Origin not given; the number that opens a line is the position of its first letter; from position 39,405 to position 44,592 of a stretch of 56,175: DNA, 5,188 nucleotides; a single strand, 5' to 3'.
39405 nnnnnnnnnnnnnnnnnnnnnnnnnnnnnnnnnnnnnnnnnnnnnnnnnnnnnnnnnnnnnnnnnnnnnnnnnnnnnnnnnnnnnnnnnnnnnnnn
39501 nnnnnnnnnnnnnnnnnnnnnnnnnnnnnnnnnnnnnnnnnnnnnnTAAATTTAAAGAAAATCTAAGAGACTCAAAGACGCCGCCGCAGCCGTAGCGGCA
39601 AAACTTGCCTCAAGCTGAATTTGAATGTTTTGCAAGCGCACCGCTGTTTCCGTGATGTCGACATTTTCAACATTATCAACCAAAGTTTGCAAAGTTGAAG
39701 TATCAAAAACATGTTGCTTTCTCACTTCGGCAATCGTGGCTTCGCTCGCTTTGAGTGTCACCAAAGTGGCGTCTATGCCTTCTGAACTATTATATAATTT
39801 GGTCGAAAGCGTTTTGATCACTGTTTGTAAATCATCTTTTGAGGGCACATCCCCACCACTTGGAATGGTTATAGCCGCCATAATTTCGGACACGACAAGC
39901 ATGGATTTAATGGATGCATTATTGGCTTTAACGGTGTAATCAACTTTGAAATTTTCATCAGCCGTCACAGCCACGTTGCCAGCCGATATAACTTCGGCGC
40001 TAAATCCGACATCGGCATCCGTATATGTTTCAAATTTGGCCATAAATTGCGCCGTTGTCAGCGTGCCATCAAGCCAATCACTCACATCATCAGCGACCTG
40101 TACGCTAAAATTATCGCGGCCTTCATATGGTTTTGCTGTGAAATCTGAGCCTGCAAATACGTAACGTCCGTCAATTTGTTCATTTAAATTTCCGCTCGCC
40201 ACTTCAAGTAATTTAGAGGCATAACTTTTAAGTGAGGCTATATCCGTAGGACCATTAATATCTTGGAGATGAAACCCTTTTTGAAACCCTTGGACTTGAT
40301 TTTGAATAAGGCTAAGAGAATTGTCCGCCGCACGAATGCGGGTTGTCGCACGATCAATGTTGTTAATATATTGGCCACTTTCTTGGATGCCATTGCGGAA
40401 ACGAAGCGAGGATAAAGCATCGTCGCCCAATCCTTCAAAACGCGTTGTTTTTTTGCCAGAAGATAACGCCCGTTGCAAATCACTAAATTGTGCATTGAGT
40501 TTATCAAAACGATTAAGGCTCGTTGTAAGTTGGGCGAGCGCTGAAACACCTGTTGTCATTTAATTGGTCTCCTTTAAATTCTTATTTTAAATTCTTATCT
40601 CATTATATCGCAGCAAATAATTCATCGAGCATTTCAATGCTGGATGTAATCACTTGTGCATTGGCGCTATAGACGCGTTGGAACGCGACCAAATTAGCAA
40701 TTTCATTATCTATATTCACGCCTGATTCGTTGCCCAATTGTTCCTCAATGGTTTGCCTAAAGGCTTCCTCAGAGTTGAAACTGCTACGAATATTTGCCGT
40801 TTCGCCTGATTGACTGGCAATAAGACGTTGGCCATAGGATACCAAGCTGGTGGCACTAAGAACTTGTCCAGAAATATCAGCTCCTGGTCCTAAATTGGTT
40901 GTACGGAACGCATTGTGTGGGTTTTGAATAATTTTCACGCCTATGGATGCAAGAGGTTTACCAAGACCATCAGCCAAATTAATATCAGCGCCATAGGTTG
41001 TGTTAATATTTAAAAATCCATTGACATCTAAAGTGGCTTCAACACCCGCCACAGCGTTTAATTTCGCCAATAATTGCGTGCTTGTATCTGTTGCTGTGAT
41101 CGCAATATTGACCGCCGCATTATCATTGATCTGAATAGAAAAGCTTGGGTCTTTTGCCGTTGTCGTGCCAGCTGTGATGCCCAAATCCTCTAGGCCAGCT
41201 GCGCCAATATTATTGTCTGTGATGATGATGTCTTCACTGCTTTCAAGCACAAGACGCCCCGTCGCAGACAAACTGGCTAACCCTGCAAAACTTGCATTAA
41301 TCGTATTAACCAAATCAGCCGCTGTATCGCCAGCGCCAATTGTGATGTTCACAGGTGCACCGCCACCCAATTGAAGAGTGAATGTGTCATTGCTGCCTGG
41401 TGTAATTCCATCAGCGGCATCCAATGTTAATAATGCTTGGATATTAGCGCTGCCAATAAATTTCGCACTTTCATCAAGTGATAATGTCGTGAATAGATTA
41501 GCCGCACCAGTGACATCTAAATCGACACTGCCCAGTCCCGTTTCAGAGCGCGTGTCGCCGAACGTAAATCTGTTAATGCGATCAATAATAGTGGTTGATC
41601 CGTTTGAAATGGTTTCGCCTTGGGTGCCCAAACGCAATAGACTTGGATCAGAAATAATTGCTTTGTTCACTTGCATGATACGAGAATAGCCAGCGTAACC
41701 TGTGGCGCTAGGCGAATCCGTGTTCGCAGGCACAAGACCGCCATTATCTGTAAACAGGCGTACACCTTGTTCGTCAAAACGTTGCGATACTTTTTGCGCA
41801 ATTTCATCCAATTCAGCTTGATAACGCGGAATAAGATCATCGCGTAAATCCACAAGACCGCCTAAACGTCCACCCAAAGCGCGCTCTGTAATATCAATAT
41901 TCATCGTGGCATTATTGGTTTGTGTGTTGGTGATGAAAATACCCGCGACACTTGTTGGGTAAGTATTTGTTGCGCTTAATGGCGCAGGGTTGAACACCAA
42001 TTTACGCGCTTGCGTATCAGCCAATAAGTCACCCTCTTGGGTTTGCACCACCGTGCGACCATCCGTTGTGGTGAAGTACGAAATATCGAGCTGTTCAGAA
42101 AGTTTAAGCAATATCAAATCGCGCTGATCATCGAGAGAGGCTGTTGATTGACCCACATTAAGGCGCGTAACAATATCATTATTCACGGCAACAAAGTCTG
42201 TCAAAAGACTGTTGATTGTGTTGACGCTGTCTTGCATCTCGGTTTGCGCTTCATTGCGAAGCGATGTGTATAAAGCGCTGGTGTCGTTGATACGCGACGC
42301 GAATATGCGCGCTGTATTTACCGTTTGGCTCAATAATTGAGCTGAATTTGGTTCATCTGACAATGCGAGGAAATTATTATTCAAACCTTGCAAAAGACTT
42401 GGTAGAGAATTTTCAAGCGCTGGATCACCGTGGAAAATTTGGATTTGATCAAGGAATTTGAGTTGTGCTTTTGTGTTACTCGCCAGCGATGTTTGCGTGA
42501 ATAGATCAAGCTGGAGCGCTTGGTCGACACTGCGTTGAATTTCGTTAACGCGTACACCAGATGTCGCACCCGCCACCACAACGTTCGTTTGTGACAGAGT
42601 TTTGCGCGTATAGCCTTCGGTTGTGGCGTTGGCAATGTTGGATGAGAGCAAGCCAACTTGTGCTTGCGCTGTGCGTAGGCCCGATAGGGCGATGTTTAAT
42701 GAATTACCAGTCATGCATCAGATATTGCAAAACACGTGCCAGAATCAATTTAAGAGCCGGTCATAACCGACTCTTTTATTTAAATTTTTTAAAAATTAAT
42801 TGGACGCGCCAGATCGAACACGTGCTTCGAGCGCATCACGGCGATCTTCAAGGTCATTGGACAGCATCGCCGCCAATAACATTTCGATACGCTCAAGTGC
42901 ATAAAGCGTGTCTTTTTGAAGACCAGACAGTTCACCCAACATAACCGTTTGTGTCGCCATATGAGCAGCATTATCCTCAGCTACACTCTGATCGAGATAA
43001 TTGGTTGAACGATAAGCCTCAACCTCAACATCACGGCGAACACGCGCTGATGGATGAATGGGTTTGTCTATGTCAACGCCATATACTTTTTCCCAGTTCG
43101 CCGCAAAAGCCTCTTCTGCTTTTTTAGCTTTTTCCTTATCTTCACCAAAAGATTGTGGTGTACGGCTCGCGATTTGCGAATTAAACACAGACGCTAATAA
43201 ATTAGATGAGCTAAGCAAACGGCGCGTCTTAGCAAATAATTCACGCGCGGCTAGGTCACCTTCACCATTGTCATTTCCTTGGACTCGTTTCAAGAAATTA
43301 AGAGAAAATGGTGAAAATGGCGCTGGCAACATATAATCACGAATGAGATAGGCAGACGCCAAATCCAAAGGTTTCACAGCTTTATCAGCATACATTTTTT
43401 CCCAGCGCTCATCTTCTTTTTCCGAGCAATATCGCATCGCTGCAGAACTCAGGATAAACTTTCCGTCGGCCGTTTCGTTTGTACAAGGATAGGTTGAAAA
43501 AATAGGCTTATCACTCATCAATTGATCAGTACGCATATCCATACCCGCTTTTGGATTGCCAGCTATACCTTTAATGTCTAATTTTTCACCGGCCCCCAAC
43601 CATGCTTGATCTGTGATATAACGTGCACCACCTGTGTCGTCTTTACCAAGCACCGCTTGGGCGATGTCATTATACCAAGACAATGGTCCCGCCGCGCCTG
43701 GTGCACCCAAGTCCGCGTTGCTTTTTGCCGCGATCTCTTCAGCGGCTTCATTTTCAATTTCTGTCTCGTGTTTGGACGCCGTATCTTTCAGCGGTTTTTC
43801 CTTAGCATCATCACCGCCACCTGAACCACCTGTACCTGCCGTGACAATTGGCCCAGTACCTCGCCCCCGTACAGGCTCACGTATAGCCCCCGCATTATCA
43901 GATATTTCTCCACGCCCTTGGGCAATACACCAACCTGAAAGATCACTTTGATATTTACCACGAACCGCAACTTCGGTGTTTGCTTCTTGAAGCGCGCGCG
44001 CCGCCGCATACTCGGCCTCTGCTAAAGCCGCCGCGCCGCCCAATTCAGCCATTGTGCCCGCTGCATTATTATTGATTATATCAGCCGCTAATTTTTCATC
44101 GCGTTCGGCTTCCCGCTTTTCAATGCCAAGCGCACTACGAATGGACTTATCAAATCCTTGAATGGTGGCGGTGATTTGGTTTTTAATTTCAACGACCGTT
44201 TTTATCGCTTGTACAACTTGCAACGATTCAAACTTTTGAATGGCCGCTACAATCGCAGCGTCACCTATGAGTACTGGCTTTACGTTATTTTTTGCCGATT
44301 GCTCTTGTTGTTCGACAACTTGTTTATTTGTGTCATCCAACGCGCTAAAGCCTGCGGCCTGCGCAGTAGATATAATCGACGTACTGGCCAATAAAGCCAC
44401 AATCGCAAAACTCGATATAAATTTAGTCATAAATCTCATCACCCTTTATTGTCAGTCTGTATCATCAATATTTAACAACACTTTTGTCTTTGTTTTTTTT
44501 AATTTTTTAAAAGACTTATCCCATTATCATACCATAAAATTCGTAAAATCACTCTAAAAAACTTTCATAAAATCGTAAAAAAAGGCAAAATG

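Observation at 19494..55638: IncI-collinear Dot/Icm-type T4BSS split open by a nested type IVb pilus operon, in a chromosome with alphaproteobacterial core genes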

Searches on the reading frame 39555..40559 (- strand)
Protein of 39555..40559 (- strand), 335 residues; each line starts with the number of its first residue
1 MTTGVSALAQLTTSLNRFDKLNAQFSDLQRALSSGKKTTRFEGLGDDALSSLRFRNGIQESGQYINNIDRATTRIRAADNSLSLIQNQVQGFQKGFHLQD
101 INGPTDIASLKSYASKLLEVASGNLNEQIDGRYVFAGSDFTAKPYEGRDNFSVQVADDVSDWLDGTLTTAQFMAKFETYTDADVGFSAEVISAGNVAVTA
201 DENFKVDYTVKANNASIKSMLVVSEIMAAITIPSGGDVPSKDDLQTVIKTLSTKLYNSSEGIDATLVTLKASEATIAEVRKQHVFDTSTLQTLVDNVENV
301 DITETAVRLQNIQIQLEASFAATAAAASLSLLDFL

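Call 6: search_protein_families(library=pfam, proteins=[window:39555-40559:-], max_evalue=0.01)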
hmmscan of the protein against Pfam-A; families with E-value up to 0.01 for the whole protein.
window:39555-40559:- (335 aa): 2 families
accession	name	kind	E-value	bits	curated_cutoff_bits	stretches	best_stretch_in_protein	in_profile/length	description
PF00669.25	Flagellin_N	-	0.00059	20.3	26.6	1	15-138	11-137/139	Bacterial flagellin N-terminal helical region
PF00700.27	Flagellin_C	-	0.0029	18.3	23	1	289-335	38-86/86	Bacterial flagellin C-terminal helical region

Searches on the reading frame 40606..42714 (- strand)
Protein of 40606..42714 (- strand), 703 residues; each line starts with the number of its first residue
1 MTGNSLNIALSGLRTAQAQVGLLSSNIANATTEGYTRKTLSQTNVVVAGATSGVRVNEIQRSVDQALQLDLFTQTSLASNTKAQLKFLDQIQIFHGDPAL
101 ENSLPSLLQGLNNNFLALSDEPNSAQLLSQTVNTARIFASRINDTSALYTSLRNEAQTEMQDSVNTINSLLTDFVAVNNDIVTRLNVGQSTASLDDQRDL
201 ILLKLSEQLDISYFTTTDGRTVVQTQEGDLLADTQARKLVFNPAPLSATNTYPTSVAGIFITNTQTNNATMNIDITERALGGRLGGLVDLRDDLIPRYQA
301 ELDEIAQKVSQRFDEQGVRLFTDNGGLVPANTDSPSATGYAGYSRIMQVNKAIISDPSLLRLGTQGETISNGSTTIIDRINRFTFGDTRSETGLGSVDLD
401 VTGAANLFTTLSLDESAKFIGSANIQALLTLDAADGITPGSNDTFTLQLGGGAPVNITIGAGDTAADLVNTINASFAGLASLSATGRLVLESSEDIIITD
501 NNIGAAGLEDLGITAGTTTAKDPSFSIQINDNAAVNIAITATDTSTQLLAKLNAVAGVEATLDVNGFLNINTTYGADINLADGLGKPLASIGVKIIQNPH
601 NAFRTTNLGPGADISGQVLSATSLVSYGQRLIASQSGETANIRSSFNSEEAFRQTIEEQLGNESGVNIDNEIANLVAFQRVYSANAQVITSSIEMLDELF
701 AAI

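Call 6: search_protein_families(library=pfam, proteins=[window:40606-42714:-], max_evalue=0.01)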
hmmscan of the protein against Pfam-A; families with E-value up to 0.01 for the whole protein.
window:40606-42714:- (703 aa): 4 families
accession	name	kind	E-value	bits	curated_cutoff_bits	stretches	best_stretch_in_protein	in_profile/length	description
PF22638.1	FlgK_D1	-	7.9e-30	104.6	28.6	1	101-316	12-217/233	Flagellar hook-associated protein FlgK helical domain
PF07196.18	Flagellin_IN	-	3.2e-09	37.3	22.7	1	444-493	1-54/55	Flagellin hook IN motif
PF06429.18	Flg_bbr_C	-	4.3e-09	36.2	23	1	663-699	7-43/46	Flagellar basal body rod FlgEFG protein C-terminal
PF00460.25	Flg_bb_rod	-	1.5e-06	28.5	20.7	1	6-36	1-31/31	Flagella basal body rod protein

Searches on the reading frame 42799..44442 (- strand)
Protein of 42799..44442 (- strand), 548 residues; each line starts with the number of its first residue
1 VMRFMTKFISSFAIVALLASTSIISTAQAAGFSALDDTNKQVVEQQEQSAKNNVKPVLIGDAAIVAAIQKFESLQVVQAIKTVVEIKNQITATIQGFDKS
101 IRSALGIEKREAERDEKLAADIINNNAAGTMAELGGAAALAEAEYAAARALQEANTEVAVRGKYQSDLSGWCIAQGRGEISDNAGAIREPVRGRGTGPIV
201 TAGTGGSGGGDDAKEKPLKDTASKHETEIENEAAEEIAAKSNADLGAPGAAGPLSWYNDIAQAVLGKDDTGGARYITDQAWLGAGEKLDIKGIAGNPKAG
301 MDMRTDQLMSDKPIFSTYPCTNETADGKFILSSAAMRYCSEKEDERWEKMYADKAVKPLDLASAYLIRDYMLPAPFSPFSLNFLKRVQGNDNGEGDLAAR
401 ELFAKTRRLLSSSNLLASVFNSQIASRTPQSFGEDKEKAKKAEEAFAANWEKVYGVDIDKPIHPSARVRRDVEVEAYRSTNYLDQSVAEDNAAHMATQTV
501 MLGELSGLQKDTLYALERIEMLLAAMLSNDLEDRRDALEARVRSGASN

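Call 6: search_protein_families(library=pfam, proteins=[window:42799-44442:-], max_evalue=0.01)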
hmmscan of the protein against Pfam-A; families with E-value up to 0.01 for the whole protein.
window:42799-44442:- (548 aa): 0 families

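Call 20: search_protein_families(library=ncbifam, proteins=[window:42799-44442:-], max_evalue=0.01)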
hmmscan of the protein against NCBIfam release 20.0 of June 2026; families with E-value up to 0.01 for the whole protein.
window:42799-44442:- (548 aa): 0 families

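Call 118: predict_structure(protein=window:42799-44355:-)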
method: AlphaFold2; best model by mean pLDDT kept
length: 519 residues; sequences in the alignment: 1
mean_pLDDT: 38.5   pTM: 0.20
mean pLDDT of the five models: 38.5, 38.0, 38.0, 35.5, 31.7
residues with pLDDT >= 90: 0; 70-90: 1; 50-70: 55; < 50: 463
segments of 3 or more residues with pLDDT < 50: 1-7, 24-52, 75-78, 96-410, 420-504, 516-519
pLDDT, mean of each block of 10 residues (from residue 1): 43 59 48 42 42 50 56 50 53 48 42 43 41 38 37 33 31 31 36 40 40 33 33 32 30 28 28 28 27 31 30 41 37 35 31 36 37 36 31 30 42 50 43 38 42 34 33 33 36 39 50 46
secondary structure, 60 per line:
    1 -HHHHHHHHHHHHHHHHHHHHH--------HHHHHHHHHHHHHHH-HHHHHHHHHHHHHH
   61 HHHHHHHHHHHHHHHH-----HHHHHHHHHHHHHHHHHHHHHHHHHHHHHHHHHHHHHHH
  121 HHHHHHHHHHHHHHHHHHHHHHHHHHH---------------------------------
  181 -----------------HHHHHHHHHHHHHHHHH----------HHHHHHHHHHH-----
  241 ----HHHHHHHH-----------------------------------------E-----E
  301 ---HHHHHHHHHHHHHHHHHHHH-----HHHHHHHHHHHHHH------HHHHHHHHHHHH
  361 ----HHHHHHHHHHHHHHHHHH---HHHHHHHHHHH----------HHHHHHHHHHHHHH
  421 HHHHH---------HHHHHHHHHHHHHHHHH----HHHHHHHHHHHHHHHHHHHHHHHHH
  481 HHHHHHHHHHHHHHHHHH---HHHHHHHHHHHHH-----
elements in order: H2-22 H31-45 H47-76 H82-147 H198-214 H225-235 H245-252 H304-323 H329-342 H349-360 H365-382 H386-396 H407-425 H435-451 H456-498 H502-514
